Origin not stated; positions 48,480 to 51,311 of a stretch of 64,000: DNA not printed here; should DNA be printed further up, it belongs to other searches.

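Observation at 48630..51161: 843-aa protein with a clear DEDDy 3'-5' exonuclease core and only vestigial family-B polymerase-like motifs, next to a HAD phosphatase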

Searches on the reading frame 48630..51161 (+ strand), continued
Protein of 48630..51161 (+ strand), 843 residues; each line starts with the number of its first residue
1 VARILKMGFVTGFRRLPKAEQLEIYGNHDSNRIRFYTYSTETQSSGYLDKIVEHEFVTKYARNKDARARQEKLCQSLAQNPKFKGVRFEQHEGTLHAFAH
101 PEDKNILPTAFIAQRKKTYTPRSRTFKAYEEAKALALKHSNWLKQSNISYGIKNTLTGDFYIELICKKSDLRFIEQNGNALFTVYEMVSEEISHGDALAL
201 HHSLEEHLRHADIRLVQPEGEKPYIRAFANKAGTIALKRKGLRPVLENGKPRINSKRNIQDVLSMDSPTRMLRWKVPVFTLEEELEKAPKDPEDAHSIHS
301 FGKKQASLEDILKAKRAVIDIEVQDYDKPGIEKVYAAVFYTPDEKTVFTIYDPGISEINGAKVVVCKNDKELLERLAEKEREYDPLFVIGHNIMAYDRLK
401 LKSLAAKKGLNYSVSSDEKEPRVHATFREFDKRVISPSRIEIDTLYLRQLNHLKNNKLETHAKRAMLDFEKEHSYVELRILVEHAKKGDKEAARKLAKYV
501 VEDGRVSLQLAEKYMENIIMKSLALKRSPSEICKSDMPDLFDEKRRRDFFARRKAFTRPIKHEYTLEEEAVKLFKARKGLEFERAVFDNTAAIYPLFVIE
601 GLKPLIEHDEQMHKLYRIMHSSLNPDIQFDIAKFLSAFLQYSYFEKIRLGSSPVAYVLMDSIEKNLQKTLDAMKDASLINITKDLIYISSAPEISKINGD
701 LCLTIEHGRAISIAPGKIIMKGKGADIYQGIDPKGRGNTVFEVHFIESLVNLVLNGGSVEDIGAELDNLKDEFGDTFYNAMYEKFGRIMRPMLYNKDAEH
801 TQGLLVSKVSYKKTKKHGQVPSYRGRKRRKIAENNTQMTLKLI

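Call 41: fold_search(model_id=the predicted structure, library=pdb)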
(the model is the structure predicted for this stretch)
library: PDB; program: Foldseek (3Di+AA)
matches with E <= 10: 1131; with E <= 0.001: 224
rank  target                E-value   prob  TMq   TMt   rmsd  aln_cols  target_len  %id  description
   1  6wyb_A                6.6e-22  1.00  0.44  0.49  12.8       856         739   12  RTX (Reverse Transcription Xenopolymerase) in complex with an RNA/DNA hybrid (released 2020-08-19)
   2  7b06                  2.5e-21  1.00  0.44  0.51  13.1       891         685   12  TgoT_RT521 apo (released 2020-12-30)
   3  5vu9_A                6.0e-21  1.00  0.42  0.46  12.8       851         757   12  TNA polymerase, translocated product (released 2017-12-06)
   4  7tqw_A                6.3e-21  1.00  0.42  0.45  13.0       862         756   12  Kod RSGA incorporating PMT, n+2 (released 2022-08-31)
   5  4ail_C                6.6e-21  1.00  0.43  0.47  11.8       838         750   11  Crystal Structure of an Evolved Replicating DNA Polymerase (released 2012-03-07)
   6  4fm2_A                7.7e-21  1.00  0.50  0.55  11.4       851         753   12  Pyrococcus abyssi B family DNA polymerase (triple mutant) bound to a dsDNA, in edition mode (released 2012-08-29)
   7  7om3_A                7.7e-21  1.00  0.43  0.47  12.9       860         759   12  Crystal structure of KOD DNA Polymerase in a binary complex with Hypoxanthine containing template (released 2021-10-13)
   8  4flv_A                9.8e-21  1.00  0.49  0.54  11.5       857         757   11  Pyrococcus abyssi B family DNA polymerase bound to a dsDNA, in edition mode (released 2012-08-29)
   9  4flu_A                1.0e-20  1.00  0.49  0.53  11.6       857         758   11  Pyrococcus abyssi B family DNA polymerase bound to a dsDNA, in edition mode (released 2012-08-29)
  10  5vu8_A                1.1e-20  1.00  0.45  0.49  12.2       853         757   12  TNA polymerase, closed ternary complex (released 2017-12-06)
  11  6is7_A                1.2e-20  1.00  0.42  0.46  13.1       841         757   11  Structure of 9N-I DNA polymerase incorporation with dA in the active site (released 2019-08-28)
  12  9en0_A                1.4e-20  1.00  0.41  0.44  12.9       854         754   12  KOD-H4 DNA polymerase mutant in a unproductive binary complex with DNA:DNA containing six HNA nucleotides (released 2025-09-24)
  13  8s84_A                1.4e-20  1.00  0.42  0.45  13.3       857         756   12  KOD-H4 DNA polymerase mutant in a ternary complex with DNA/DNA and non-hydrolyzable triphosphate (released 2024-11-13)
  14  4ahc_A                1.5e-20  1.00  0.43  0.50  12.1       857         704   11  Crystal Structure of an Evolved Replicating DNA Polymerase (released 2012-03-07)
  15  7b07                  1.5e-20  1.00  0.41  0.45  13.3       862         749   12  TgoT_6G12 apo (released 2020-12-30)
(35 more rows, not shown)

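Call 46: find_related_loci(query=A3, collection=genome_contigs, flank=6000)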
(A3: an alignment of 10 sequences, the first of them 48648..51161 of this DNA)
Query A3 (837 aa) in genome_contigs; peptide patterns used: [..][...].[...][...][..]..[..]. (x = any residue, [..] = any of these).
53 stretches matched a pattern, but none encodes a relative of the query by tblastn (E <= 1e-3).

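Call 48: list_cluster_members(proteins=[P0003, P0004, P0005, P0008, P0011, P0014, P0015, P0018, P0021, P0035])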
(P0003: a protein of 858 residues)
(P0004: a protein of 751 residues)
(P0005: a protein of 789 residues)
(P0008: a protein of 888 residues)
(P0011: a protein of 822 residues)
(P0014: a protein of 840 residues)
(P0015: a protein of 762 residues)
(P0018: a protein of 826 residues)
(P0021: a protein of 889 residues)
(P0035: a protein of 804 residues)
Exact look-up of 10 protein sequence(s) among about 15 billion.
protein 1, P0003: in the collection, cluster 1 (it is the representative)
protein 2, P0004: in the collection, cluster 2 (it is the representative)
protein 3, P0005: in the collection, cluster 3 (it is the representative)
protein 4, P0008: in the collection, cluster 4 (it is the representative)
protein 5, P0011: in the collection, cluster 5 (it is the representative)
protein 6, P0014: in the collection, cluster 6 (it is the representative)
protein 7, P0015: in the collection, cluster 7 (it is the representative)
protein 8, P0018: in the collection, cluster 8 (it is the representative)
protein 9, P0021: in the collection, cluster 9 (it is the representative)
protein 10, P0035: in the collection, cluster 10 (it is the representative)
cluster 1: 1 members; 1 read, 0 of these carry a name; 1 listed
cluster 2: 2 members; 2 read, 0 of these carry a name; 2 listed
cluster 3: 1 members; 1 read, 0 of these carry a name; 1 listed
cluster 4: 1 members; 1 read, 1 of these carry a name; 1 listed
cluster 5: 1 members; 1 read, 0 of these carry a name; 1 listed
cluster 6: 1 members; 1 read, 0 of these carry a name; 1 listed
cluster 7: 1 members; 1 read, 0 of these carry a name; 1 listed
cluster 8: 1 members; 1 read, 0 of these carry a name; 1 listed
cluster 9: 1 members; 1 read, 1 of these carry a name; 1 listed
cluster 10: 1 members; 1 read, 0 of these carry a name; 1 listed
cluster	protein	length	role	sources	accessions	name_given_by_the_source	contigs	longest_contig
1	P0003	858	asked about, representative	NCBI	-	-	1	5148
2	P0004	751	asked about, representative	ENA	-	-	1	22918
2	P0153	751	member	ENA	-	-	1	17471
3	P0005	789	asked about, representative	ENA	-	-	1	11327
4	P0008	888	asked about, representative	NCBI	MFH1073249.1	MAG: hypothetical protein V1743_07520 [Nanoarchaeota archaeon]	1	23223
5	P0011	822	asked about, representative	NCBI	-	-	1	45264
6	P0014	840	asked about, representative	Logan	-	-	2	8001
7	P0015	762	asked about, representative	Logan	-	-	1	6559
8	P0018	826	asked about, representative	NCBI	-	-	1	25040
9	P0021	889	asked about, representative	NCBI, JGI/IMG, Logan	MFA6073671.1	MAG: hypothetical protein WC758_06150 [Candidatus Woesearchaeota archaeon] | hypothetical protein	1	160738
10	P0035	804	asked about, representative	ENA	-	-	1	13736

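Call 80: find_encoding_contigs(protein=P0021, flank=10000, max_places=2)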
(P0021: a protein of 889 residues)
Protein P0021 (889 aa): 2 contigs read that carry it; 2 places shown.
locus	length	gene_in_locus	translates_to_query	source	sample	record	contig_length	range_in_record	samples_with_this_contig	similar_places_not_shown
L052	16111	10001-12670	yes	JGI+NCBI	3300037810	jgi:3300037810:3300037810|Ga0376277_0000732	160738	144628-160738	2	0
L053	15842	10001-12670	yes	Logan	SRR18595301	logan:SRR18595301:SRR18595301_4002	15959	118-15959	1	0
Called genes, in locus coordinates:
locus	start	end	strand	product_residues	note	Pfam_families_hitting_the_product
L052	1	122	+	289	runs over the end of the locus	PF00081:Sod_Fe_N, PF02777:Sod_Fe_C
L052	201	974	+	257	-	PF00459:Inositol_P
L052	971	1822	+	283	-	PF00316:FBPase, PF00459:Inositol_P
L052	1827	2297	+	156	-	PF00578:AhpC-TSA, PF08534:Redoxin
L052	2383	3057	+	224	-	PF00970:FAD_binding_6, PF08022:FAD_binding_8, PF00175:NAD_binding_1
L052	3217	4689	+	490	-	PF02789:Peptidase_M17_N, PF00883:Peptidase_M17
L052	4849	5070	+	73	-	PF04014:MazE_antitoxin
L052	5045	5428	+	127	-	PF01850:PIN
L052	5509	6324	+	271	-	PF00106:adh_short, PF08659:KR, PF13561:adh_short_C2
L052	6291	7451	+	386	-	PF00890:FAD_binding_2 (faint), PF01134:GIDA (faint), PF01266:DAO (faint), PF07992:Pyr_redox_2, PF12831:FAD_oxidored (weak), PF13450:NAD_binding_8 (faint), PF13738:Pyr_redox_3, PF00070:Pyr_redox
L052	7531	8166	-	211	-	-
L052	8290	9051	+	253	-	PF01978:TrmB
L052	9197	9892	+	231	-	PF14947:HTH_45 (faint), PF24038:DUF7347 (faint), PF00293:NUDIX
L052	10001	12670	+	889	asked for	-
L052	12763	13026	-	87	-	PF13459:Fer4_15, PF13370:Fer4_13, PF12838:Fer4_7 (weak)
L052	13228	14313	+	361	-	PF11495:TrmB_EBD_N (faint), PF13091:PLDc_2, PF00614:PLDc, PF13091:PLDc_2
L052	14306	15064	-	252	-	PF08713:DNA_alkylation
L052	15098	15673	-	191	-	PF03692:CxxCxxCC (weak)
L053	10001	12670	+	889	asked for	-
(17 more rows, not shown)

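Call 81: find_encoding_contigs(protein=P0011, flank=10000, max_places=2)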
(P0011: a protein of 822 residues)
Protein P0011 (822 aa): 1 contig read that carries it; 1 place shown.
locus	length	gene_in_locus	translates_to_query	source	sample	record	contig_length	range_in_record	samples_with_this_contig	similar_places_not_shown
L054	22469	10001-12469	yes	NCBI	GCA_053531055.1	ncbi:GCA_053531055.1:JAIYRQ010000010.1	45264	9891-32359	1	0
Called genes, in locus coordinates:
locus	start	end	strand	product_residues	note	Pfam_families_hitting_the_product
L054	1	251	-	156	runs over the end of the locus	PF01252:Peptidase_A8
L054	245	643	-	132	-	-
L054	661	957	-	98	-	-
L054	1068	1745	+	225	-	-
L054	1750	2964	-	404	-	PF04055:Radical_SAM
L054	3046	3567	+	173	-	PF18765:Polbeta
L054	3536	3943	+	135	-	PF01934:HepT-like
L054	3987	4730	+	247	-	-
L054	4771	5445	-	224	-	PF05552:MS_channel_1st_1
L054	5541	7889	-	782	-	PF05124:S_layer_C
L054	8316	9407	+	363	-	PF04055:Radical_SAM (weak), PF06968:BATS (weak)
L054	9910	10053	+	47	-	-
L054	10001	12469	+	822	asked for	-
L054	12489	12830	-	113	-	PF13459:Fer4_15, PF13370:Fer4_13 (weak)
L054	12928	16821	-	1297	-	PF17892:Cadherin_5 (weak), PF17963:Big_9 (weak), PF17803:Cadherin_4 (weak), PF17963:Big_9 (weak), PF17892:Cadherin_5 (weak), PF17963:Big_9 (weak), PF18911:PKD_4, PF00801:PKD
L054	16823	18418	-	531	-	-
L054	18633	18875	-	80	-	-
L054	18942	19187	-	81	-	-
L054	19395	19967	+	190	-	PF00827:Ribosomal_L15e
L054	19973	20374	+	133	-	-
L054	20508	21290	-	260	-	PF00590:TP_methylase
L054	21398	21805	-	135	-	PF01850:PIN (weak), PF10130:PIN_2, PF13470:PIN_3 (weak)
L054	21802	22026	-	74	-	PF26688:RHH_12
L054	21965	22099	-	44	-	-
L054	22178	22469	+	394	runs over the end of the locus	PF01970:TctA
